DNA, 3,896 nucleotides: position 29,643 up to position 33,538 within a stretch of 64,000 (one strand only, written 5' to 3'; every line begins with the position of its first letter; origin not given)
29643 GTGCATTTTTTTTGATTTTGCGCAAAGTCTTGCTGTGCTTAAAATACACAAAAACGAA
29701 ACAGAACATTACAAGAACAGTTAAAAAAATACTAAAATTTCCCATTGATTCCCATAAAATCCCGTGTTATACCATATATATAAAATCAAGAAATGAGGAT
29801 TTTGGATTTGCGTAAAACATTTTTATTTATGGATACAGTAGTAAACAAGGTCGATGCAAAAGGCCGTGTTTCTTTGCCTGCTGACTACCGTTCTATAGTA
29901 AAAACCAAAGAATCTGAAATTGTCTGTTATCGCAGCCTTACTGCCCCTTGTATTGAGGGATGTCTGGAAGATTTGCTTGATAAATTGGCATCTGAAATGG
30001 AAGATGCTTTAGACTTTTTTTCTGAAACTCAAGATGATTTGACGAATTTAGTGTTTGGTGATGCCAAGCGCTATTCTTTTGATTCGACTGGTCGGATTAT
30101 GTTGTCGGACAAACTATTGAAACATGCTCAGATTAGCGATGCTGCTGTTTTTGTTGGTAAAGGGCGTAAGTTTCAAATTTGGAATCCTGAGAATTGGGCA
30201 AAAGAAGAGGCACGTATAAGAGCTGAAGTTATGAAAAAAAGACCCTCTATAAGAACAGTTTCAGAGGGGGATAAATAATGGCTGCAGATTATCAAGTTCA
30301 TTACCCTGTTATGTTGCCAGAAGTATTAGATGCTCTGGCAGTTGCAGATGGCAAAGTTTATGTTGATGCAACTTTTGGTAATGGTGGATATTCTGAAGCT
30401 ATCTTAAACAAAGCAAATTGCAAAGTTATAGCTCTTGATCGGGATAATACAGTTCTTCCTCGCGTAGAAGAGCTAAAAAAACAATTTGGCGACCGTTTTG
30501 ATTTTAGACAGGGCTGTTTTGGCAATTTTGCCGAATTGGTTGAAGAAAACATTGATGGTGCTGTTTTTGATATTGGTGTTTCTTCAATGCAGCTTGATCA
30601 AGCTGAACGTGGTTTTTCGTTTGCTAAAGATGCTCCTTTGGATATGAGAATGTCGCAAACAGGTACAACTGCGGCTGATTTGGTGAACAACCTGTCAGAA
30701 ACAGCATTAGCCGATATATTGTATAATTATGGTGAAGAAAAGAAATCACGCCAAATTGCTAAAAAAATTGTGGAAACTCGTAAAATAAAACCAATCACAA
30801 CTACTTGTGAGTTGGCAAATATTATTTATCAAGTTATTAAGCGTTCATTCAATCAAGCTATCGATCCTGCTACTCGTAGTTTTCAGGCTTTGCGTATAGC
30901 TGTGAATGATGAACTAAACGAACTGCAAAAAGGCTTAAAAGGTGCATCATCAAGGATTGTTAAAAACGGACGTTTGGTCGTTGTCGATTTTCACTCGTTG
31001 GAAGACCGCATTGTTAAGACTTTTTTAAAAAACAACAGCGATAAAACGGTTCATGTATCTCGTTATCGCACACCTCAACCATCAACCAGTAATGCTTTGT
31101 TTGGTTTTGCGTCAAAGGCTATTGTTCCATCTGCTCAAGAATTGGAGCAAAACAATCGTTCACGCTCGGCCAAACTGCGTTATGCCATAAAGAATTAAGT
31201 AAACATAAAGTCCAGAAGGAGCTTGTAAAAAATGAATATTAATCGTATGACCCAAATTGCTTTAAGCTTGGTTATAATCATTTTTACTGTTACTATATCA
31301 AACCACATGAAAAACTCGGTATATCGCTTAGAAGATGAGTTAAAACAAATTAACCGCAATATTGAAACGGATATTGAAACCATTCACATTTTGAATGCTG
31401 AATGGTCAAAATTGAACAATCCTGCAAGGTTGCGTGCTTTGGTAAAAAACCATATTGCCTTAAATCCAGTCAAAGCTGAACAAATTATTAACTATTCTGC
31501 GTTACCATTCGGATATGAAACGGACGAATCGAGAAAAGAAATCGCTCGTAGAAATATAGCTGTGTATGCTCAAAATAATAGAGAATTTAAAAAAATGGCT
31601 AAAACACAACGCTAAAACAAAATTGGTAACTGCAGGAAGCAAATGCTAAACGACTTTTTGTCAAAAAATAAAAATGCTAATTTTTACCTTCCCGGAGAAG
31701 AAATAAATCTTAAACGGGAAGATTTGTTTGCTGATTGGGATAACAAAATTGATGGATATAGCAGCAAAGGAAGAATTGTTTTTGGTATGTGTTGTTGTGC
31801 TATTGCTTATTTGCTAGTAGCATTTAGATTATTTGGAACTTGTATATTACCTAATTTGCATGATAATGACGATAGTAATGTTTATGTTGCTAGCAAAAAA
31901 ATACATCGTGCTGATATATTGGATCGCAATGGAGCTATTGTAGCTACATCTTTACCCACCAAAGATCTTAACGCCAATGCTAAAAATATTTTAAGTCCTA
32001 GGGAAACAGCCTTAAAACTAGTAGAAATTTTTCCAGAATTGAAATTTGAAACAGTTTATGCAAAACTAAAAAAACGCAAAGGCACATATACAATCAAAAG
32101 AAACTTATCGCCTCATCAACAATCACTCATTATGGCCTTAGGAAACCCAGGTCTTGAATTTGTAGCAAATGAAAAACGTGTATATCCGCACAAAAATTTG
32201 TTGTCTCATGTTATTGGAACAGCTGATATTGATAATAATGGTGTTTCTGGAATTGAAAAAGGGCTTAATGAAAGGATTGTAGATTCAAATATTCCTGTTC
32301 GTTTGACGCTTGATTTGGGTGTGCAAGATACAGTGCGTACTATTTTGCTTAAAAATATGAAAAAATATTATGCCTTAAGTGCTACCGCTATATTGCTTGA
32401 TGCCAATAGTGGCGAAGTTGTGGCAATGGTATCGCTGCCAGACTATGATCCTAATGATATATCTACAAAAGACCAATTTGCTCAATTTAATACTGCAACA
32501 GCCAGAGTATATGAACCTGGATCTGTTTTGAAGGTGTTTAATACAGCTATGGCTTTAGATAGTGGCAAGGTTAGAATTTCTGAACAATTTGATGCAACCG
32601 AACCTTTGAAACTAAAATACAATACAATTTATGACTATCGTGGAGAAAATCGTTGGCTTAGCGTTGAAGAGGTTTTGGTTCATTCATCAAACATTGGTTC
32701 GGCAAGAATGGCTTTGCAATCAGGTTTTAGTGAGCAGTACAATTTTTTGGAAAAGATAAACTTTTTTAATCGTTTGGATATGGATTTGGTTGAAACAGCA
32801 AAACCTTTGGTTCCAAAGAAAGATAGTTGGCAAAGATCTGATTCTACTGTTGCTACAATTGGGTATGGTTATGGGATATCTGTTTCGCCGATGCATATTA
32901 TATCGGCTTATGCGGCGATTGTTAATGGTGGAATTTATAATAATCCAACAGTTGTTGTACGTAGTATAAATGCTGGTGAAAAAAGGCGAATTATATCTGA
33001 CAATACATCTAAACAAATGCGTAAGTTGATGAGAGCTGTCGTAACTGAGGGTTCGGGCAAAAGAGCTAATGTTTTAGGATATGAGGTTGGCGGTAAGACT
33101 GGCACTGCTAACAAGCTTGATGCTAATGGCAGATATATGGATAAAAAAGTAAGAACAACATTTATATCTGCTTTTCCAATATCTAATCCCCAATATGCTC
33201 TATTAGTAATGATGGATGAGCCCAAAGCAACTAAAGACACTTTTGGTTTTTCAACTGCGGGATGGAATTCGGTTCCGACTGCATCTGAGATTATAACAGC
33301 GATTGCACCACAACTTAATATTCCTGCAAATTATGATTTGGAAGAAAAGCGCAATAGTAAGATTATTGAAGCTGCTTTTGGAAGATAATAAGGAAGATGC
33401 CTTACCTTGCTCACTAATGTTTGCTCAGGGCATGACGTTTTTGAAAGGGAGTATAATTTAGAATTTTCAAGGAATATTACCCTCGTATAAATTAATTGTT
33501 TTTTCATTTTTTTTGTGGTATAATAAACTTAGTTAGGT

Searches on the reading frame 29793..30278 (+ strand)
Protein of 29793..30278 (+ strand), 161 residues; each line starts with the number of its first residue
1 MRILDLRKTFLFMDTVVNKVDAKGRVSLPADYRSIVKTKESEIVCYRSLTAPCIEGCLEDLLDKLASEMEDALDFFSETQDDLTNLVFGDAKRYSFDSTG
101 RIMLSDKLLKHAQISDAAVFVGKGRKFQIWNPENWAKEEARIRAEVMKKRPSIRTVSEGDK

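Call 10: search_protein_families(library=pfam, proteins=[window:29793-30278:+])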
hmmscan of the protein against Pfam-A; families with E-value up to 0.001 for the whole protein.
window:29793-30278:+ (161 aa): 1 family
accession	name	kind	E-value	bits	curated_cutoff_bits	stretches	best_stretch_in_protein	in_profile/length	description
PF02381.23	MraZ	-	8.1e-19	67.8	23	2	88-147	2-62/72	MraZ protein, putative antitoxin-like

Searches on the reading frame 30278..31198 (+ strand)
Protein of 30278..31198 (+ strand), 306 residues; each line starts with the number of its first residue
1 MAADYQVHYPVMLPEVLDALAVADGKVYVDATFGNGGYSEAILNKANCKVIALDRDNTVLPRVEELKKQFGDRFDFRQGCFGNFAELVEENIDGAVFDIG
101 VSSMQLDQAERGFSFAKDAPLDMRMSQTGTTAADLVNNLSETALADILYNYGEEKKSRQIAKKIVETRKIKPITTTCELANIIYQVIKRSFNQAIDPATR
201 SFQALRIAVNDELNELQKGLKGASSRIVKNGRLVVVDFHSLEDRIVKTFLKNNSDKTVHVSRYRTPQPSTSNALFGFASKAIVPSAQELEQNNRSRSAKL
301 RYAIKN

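Call 10: search_protein_families(library=pfam, proteins=[window:30278-31198:+])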
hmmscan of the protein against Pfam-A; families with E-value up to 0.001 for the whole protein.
window:30278-31198:+ (306 aa): 1 family
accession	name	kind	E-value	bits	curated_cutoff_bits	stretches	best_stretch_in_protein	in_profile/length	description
PF01795.25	Methyltransf_5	-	2.4e-97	326.6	27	1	7-304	3-307/309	MraW methylase family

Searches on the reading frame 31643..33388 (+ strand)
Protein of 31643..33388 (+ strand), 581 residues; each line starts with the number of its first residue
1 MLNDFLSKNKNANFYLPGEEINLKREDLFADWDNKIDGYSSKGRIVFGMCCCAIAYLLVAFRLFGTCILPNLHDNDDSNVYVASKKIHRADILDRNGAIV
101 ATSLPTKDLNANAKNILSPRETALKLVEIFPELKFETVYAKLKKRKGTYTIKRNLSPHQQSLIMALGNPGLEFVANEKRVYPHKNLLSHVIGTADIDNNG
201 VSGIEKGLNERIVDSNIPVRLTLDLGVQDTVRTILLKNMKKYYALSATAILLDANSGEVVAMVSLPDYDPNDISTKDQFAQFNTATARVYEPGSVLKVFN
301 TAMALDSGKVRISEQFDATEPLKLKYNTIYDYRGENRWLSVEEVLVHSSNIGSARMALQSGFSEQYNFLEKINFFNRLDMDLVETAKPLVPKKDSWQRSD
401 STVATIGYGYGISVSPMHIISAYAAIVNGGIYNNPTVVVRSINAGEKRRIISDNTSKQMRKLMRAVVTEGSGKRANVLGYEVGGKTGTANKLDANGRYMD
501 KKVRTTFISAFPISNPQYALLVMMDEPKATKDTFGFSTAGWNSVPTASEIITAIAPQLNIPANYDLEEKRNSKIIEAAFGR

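Call 10: search_protein_families(library=pfam, proteins=[window:31643-33388:+])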
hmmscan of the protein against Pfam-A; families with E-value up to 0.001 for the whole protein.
window:31643-33388:+ (581 aa): 2 families
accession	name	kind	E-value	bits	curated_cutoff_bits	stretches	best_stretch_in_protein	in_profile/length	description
PF00905.27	Transpeptidase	-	9.8e-58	196.1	22.1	1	248-530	2-283/299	Penicillin binding protein transpeptidase domain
PF03717.20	PBP_dimer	-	5.4e-11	43.7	24.4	1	88-194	5-123/180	Penicillin-binding Protein dimerisation domain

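Call 11: find_encoding_contigs(protein=window:31643-33388:+, flank=10000, max_places=6)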
Protein window:31643-33388:+ (581 aa): 23 contigs read that carry it; 4 places shown.
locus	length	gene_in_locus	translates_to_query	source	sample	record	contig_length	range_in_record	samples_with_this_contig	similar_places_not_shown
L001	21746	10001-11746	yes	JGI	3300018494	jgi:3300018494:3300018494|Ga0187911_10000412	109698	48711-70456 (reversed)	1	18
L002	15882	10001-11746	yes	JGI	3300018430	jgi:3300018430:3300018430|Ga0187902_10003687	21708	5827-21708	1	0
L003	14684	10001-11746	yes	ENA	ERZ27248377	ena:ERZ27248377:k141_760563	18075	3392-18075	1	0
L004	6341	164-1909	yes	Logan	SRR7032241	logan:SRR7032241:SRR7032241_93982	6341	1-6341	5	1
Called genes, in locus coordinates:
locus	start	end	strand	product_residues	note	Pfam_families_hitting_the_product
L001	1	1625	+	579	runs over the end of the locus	PF03485:Arg_tRNA_synt_N, PF00750:tRNA-synt_1d, PF05746:DALR_1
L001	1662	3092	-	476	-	PF00749:tRNA-synt_1c, PF19269:Anticodon_2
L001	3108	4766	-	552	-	PF02463:SMC_N, PF13175:AAA_15 (weak), PF13476:AAA_23 (weak), PF13304:AAA_21 (faint)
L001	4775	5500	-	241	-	PF13512:TPR_18, PF13525:YfiO, PF07719:TPR_2 (faint), PF13174:TPR_6 (faint), PF13428:TPR_14 (faint), PF14559:TPR_19 (faint), PF13432:TPR_16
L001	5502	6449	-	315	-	PF03331:LpxC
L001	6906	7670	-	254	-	-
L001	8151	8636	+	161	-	PF02381:MraZ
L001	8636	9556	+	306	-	PF01795:Methyltransf_5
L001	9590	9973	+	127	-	-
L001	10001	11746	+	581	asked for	PF03717:PBP_dimer, PF00905:Transpeptidase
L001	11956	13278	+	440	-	-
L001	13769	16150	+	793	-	-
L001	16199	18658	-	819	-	PF00343:Phosphorylase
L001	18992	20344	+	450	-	PF02321:OEP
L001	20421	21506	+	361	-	PF10691:DUF2497 (weak)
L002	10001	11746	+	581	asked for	PF03717:PBP_dimer, PF00905:Transpeptidase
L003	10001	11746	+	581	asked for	PF03717:PBP_dimer, PF00905:Transpeptidase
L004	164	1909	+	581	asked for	PF03717:PBP_dimer, PF00905:Transpeptidase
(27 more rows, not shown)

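Call 22: find_homologous_proteins(query=window:31643-33388:+, max_evalue=1e-60)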
Query window:31643-33388:+ (581 aa): 3766 proteins with E <= 1e-60 among 8000 candidates; the best 120 are listed.
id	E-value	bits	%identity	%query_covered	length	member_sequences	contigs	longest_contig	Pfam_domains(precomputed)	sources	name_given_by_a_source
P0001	0.0e+0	1301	100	100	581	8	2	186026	PF03717.21,PF00905.28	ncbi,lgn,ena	-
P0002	0.0e+0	1210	92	100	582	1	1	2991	PF03717.21,PF00905.28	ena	-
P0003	0.0e+0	1204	92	100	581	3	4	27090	PF03717.21,PF00905.28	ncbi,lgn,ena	-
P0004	0.0e+0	1045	78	100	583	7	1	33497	PF03717.21,PF00905.28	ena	-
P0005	0.0e+0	1042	78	100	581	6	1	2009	PF03717.21,PF00905.28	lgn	-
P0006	0.0e+0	1037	78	100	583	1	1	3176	PF03717.21,PF00905.28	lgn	-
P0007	0.0e+0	1035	78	99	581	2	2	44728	PF03717.21,PF00905.28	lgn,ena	-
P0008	0.0e+0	1027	77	100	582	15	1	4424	PF03717.21,PF00905.28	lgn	-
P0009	0.0e+0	1027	77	100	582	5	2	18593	PF03717.21,PF00905.28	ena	-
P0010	0.0e+0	1025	76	100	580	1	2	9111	PF03717.21,PF00905.28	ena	-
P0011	0.0e+0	1023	77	99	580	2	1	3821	PF03717.21,PF00905.28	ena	-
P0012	0.0e+0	1022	76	100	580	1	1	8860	PF03717.21,PF00905.28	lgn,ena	-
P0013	0.0e+0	1021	77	100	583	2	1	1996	PF03717.21,PF00905.28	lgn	-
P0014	0.0e+0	1020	77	100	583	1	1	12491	PF03717.21,PF00905.28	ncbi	-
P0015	0.0e+0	1018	76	100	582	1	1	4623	PF03717.21,PF00905.28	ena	-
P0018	1.3e-296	1003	75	99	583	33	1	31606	PF03717.21,PF00905.28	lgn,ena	-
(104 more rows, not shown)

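Call 23: find_encoding_contigs(protein=P0003, flank=10000, max_places=2)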
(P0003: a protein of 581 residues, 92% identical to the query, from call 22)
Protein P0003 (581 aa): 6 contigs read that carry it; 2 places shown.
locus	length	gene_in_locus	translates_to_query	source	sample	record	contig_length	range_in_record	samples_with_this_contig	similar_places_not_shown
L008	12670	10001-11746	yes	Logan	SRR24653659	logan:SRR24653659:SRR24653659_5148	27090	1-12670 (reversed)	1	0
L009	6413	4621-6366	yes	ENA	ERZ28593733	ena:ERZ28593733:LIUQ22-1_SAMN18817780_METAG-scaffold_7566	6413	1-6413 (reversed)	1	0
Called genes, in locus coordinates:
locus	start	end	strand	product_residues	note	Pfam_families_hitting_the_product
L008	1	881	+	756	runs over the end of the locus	PF01136:Peptidase_U32, PF12392:DUF3656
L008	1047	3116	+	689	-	PF22745:Nlig-Ia, PF01653:DNA_ligase_aden, PF03120:OB_DNA_ligase, PF03119:DNA_ligase_ZBD, PF12826:HHH_2, PF00533:BRCT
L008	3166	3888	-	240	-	-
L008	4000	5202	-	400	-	PF01467:CTP_transf_like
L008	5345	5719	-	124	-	PF16320:Ribosomal_L12_N, PF00542:Ribosomal_L12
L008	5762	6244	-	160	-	PF00466:Ribosomal_L10, PF27436:RL10_C (weak)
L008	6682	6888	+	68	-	-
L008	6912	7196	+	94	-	-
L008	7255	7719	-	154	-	-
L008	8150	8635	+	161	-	PF02381:MraZ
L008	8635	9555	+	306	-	PF01795:Methyltransf_5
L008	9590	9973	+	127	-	-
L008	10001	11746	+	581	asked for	PF03717:PBP_dimer, PF00905:Transpeptidase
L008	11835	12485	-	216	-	PF03006:HlyIII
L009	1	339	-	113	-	?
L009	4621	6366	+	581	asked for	PF03717:PBP_dimer, PF00905:Transpeptidase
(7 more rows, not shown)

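Call 24: find_encoding_contigs(protein=P0004, flank=10000, max_places=2)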
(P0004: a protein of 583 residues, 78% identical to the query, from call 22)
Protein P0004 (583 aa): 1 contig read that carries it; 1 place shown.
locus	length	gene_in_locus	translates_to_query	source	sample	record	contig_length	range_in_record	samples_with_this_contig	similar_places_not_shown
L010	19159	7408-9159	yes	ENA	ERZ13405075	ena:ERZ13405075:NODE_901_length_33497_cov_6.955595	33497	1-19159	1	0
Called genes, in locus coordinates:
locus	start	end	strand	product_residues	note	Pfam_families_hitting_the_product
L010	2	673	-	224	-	?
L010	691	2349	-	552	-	PF02463:SMC_N, PF13175:AAA_15 (weak), PF13476:AAA_23 (weak)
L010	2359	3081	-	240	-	PF13174:TPR_6 (faint), PF13512:TPR_18, PF13525:YfiO, PF13432:TPR_16 (weak)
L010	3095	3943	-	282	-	PF03331:LpxC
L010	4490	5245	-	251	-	-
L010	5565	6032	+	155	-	PF02381:MraZ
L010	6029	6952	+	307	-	PF01795:Methyltransf_5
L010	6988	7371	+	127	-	-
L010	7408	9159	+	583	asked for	PF03717:PBP_dimer, PF00905:Transpeptidase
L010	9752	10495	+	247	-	PF07484:Collar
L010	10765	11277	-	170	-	PF00210:Ferritin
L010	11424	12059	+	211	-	PF00834:Ribul_P_3_epim, PF01884:PcrB (faint)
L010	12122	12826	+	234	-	PF00072:Response_reg, PF00486:Trans_reg_C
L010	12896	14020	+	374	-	PF01702:TGT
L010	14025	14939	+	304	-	PF18306:LDcluster4 (weak), PF03641:Lysine_decarbox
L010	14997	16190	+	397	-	PF07690:MFS_1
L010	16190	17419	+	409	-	PF07670:Gate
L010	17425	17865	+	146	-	PF02580:Tyr_Deacylase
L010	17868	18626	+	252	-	-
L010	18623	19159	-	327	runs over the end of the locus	-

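Call 25: find_encoding_contigs(protein=P0007, flank=10000, max_places=2)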
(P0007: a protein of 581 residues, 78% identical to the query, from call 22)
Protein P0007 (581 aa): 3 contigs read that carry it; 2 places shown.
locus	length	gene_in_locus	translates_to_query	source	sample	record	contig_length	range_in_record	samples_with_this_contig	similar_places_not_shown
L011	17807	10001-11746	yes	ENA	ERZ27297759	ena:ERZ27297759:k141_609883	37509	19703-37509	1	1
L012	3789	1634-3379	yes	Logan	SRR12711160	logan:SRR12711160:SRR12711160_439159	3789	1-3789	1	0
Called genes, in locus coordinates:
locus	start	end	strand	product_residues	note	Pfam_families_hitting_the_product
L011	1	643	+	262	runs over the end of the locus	PF00303:Thymidylat_synt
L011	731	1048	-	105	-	-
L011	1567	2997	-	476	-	PF00749:tRNA-synt_1c, PF19269:Anticodon_2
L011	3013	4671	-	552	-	PF02463:SMC_N, PF13476:AAA_23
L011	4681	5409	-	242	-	PF13512:TPR_18, PF07719:TPR_2 (faint), PF13174:TPR_6 (faint), PF13525:YfiO, PF13432:TPR_16 (weak)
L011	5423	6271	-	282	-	PF03331:LpxC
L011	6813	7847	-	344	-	-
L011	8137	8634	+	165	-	PF02381:MraZ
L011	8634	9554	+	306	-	PF01795:Methyltransf_5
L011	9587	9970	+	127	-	-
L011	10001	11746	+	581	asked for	PF03717:PBP_dimer, PF00905:Transpeptidase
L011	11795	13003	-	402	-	PF00162:PGK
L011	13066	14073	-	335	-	PF00044:Gp_dh_N, PF02800:Gp_dh_C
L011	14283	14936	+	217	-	PF03006:HlyIII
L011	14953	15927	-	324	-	PF00535:Glycos_transf_2, PF10111:Glyco_tranf_2_2, PF13641:Glyco_tranf_2_3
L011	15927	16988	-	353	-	PF01501:Glyco_transf_8, PF18404:Glyco_transf_24 (faint)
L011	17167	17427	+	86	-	-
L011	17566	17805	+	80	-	?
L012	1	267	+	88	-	?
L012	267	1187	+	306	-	PF01795:Methyltransf_5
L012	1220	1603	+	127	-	-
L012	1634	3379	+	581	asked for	PF03717:PBP_dimer, PF00905:Transpeptidase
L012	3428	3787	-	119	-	?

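Call 50: list_cluster_members(proteins=[window:31643-33388:+, window:33598-34920:+, window:35411-37792:+])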
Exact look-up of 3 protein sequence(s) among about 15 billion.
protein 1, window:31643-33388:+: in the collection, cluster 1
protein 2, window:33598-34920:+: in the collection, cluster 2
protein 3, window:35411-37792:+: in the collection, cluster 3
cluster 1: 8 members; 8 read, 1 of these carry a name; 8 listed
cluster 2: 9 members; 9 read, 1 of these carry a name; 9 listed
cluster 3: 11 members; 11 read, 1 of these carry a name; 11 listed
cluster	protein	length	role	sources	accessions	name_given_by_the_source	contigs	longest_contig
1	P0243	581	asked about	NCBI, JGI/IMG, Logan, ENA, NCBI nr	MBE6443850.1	MAG: penicillin-binding protein 2 [Alphaproteobacteria bacterium] | penicillin-binding protein 2 [Alphaproteobacteria bacterium]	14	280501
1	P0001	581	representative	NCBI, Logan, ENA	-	-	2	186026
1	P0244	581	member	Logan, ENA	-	-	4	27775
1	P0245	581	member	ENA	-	-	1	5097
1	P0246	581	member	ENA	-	-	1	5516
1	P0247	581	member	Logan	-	-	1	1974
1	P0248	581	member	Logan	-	-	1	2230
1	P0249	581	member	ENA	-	-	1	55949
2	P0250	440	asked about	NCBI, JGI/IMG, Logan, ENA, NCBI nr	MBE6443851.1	MAG: hypothetical protein E7020_04200 [Alphaproteobacteria bacterium] | hypothetical protein [Alphaproteobacteria bacterium]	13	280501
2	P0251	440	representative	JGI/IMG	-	-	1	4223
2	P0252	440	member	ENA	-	-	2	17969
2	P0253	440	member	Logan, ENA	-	-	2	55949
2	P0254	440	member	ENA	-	-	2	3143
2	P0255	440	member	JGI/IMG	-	-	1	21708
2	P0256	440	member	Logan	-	-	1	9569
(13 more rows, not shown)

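Call 60: find_encoding_contigs(protein=P0018, flank=10000, max_places=1)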
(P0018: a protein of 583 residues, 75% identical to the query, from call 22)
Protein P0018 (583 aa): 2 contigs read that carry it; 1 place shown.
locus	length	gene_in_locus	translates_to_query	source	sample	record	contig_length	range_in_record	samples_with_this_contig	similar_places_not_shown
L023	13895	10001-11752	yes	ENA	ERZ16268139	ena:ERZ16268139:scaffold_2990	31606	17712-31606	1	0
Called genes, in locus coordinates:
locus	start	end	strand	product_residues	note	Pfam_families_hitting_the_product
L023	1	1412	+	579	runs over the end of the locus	PF03485:Arg_tRNA_synt_N, PF00750:tRNA-synt_1d, PF05746:DALR_1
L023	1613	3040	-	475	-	PF00749:tRNA-synt_1c, PF19269:Anticodon_2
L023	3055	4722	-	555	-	PF02463:SMC_N, PF13476:AAA_23, PF13304:AAA_21 (faint)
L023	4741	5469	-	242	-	PF13512:TPR_18, PF13174:TPR_6 (faint), PF13525:YfiO, PF13432:TPR_16 (faint)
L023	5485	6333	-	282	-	PF03331:LpxC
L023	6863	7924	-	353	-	-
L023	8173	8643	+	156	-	PF02381:MraZ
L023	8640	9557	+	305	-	PF01795:Methyltransf_5, PF13847:Methyltransf_31 (faint)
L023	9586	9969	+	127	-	-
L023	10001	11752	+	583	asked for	PF03717:PBP_dimer, PF00905:Transpeptidase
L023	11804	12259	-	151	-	PF04364:DNA_pol3_chi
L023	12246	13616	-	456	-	PF00089:Trypsin, PF13365:Trypsin_2, PF00595:PDZ, PF13180:PDZ_2, PF17820:PDZ_6, PF00595:PDZ (weak), PF13180:PDZ_2, PF17820:PDZ_6 (weak), +1 more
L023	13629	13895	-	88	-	?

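Call 86: find_encoding_contigs(protein=P0001, flank=10000, max_places=4)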
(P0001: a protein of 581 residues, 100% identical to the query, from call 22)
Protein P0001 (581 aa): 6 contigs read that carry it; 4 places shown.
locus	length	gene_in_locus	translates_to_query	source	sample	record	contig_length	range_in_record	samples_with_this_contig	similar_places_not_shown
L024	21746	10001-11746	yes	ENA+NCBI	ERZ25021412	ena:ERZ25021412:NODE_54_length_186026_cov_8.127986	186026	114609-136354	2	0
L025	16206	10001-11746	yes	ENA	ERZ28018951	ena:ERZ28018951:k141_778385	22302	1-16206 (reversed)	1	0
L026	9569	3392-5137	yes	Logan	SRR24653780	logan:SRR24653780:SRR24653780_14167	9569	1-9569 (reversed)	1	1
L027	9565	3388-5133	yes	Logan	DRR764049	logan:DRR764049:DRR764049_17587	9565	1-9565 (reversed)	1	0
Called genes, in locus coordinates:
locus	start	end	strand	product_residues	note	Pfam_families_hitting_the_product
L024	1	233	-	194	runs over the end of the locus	-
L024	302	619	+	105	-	-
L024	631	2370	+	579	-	PF03485:Arg_tRNA_synt_N, PF00750:tRNA-synt_1d, PF05746:DALR_1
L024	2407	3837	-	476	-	PF00749:tRNA-synt_1c, PF19269:Anticodon_2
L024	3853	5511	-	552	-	PF02463:SMC_N, PF13175:AAA_15 (weak), PF13476:AAA_23 (weak), PF13304:AAA_21 (faint)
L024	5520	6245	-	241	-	PF13512:TPR_18, PF13525:YfiO, PF07719:TPR_2 (faint), PF13174:TPR_6 (faint), PF13428:TPR_14 (faint), PF14559:TPR_19 (faint), PF13432:TPR_16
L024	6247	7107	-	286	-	PF03331:LpxC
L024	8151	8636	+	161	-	PF02381:MraZ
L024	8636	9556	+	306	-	PF01795:Methyltransf_5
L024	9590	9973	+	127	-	-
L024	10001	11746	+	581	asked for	PF03717:PBP_dimer, PF00905:Transpeptidase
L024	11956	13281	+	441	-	-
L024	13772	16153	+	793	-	-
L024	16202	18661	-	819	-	PF00343:Phosphorylase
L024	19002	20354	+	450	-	PF02321:OEP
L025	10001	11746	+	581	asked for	PF03717:PBP_dimer, PF00905:Transpeptidase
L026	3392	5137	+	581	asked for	PF03717:PBP_dimer, PF00905:Transpeptidase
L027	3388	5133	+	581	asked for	PF03717:PBP_dimer, PF00905:Transpeptidase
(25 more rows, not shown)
